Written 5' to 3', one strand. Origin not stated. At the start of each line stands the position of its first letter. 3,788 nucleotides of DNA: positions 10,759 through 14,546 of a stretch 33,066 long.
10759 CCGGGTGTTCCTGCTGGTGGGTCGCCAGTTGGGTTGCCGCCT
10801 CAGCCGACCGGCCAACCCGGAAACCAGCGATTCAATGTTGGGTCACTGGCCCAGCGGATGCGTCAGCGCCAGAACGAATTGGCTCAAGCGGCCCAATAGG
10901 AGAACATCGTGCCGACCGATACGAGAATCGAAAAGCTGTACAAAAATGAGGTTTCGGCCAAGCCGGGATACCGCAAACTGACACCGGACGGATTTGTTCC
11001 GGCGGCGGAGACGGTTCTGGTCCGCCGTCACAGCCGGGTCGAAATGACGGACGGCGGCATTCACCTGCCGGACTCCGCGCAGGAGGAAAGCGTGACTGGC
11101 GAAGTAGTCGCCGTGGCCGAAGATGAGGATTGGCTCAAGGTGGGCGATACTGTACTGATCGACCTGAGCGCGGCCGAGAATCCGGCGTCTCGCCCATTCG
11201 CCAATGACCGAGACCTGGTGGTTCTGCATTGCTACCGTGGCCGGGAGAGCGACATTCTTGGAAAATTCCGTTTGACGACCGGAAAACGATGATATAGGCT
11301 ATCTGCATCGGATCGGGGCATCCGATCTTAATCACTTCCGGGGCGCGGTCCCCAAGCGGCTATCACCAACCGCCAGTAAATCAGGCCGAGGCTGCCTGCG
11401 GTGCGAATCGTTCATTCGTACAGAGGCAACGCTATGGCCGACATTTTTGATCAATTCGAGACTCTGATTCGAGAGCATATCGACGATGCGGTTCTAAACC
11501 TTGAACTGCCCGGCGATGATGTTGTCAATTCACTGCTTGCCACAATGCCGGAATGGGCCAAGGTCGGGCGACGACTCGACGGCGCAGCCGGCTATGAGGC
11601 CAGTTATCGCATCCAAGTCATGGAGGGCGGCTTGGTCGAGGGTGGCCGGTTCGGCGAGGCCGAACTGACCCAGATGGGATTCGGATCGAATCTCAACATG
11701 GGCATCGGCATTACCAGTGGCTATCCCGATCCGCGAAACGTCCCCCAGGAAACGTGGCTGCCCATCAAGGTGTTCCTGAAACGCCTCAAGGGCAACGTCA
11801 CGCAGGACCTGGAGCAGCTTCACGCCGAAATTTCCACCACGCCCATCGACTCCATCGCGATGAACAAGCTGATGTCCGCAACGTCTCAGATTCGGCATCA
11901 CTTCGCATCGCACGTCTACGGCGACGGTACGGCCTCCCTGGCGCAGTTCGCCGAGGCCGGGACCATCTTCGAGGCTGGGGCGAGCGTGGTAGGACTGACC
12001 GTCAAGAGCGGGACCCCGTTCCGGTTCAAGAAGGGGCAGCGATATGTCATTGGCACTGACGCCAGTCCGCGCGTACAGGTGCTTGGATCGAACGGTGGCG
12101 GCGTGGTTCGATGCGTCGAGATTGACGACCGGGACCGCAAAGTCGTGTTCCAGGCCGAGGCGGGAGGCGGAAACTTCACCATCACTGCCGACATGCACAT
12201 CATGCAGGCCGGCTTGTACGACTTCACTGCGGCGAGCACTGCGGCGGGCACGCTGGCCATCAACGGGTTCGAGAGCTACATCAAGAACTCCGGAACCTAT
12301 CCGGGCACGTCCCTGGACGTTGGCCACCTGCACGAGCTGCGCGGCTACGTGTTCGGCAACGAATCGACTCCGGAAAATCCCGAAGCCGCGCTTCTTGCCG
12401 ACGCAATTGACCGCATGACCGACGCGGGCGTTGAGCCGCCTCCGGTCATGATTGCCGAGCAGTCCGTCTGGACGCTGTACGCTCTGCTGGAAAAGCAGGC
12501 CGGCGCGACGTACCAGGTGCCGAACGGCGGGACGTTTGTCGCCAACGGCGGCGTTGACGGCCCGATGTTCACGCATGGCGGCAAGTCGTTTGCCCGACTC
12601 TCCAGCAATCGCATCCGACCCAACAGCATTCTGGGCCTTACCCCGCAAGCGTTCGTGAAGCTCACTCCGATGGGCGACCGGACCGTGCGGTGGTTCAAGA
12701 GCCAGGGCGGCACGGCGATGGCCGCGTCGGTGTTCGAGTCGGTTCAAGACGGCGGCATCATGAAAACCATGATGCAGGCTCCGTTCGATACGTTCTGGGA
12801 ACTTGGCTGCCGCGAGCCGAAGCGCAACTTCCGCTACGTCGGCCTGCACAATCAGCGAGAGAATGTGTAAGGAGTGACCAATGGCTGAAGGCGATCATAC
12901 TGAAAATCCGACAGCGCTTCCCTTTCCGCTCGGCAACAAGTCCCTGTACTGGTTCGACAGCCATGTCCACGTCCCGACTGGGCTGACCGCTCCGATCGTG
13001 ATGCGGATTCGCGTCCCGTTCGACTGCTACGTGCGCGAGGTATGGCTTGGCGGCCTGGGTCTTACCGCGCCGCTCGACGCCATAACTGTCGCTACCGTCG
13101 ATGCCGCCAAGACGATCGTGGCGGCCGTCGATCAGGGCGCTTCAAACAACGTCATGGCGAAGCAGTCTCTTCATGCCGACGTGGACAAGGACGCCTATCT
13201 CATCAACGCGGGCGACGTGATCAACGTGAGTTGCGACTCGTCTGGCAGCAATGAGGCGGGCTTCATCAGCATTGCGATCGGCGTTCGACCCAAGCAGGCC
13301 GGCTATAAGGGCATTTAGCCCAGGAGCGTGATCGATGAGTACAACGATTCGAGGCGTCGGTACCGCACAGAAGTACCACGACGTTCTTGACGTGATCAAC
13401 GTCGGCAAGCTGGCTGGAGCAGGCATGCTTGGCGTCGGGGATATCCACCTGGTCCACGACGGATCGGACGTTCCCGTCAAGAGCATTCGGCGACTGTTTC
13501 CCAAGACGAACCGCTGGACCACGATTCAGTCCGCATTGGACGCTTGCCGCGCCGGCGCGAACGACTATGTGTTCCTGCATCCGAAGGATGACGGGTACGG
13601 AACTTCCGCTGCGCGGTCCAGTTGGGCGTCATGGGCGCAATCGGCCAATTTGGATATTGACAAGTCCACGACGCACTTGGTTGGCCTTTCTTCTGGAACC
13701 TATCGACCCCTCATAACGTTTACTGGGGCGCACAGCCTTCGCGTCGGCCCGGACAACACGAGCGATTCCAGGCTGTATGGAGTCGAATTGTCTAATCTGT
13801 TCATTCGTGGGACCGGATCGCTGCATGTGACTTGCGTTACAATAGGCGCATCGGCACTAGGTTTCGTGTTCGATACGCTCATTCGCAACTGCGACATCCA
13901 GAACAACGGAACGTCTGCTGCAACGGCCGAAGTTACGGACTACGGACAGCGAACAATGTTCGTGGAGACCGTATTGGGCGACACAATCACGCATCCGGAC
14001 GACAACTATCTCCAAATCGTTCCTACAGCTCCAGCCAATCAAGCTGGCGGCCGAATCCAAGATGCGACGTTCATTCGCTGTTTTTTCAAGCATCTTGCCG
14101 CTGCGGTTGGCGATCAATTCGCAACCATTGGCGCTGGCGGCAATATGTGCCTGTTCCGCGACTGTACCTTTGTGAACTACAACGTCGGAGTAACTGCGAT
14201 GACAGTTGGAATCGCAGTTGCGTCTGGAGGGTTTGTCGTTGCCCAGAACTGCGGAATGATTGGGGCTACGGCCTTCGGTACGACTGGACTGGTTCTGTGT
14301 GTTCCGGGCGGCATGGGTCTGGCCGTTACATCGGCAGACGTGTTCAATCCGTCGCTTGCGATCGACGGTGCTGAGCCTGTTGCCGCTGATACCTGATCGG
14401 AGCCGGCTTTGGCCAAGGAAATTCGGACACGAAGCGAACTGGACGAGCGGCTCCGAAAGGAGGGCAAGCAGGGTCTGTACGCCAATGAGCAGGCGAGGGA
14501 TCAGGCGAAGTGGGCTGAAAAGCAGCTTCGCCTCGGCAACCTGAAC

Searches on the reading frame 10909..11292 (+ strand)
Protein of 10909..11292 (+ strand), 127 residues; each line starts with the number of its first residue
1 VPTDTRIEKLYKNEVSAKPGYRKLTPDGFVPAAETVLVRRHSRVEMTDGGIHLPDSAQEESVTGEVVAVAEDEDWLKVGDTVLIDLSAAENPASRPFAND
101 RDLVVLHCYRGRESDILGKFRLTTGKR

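Call 6: search_protein_families(library=phrogs, proteins=[window:10909-11292:+], max_evalue=0.01)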
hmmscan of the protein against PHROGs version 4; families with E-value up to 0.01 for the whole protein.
window:10909-11292:+ (127 aa): 1 family
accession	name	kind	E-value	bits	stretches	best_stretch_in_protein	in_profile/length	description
phrog_3188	-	other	8.2e-10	39.4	1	31-89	5-71/96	co-chaperonin GroES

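Call 17: search_protein_families(library=pfam, proteins=[window:10909-11292:+], max_evalue=0.05)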
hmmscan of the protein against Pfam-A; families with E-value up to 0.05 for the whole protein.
window:10909-11292:+ (127 aa): 1 family
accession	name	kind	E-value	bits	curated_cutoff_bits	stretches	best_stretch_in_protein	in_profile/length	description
PF00166.26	Cpn10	-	4e-11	43.2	21.1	1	30-106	3-84/93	Chaperonin 10 Kd subunit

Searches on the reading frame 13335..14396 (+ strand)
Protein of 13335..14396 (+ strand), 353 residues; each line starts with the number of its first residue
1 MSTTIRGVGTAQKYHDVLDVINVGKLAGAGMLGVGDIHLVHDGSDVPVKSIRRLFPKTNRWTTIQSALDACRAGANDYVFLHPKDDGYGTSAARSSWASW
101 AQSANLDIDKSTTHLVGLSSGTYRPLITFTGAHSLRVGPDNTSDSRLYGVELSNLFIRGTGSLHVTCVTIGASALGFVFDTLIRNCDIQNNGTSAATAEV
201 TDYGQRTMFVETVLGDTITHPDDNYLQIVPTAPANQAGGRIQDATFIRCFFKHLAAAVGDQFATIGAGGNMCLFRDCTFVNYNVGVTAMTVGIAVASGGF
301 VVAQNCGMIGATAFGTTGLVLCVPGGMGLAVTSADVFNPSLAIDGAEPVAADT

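Call 6: search_protein_families(library=phrogs, proteins=[window:13335-14396:+], max_evalue=0.01)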
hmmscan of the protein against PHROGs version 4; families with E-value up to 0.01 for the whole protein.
window:13335-14396:+ (353 aa): 0 families

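Call 17: search_protein_families(library=pfam, proteins=[window:13335-14396:+], max_evalue=0.05)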
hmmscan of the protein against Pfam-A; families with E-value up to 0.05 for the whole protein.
window:13335-14396:+ (353 aa): 1 family
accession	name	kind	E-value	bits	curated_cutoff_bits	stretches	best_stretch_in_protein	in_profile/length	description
PF24614.1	Tf2-1_C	-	0.022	15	27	0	48-79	8-41/45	Transposon Tf2-1 polyprotein, C-terminal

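Call 83: search_protein_families(library=ncbifam, proteins=[window:13335-14396:+], max_evalue=0.05)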
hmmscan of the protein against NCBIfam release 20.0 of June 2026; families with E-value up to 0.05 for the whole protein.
window:13335-14396:+ (353 aa): 0 families
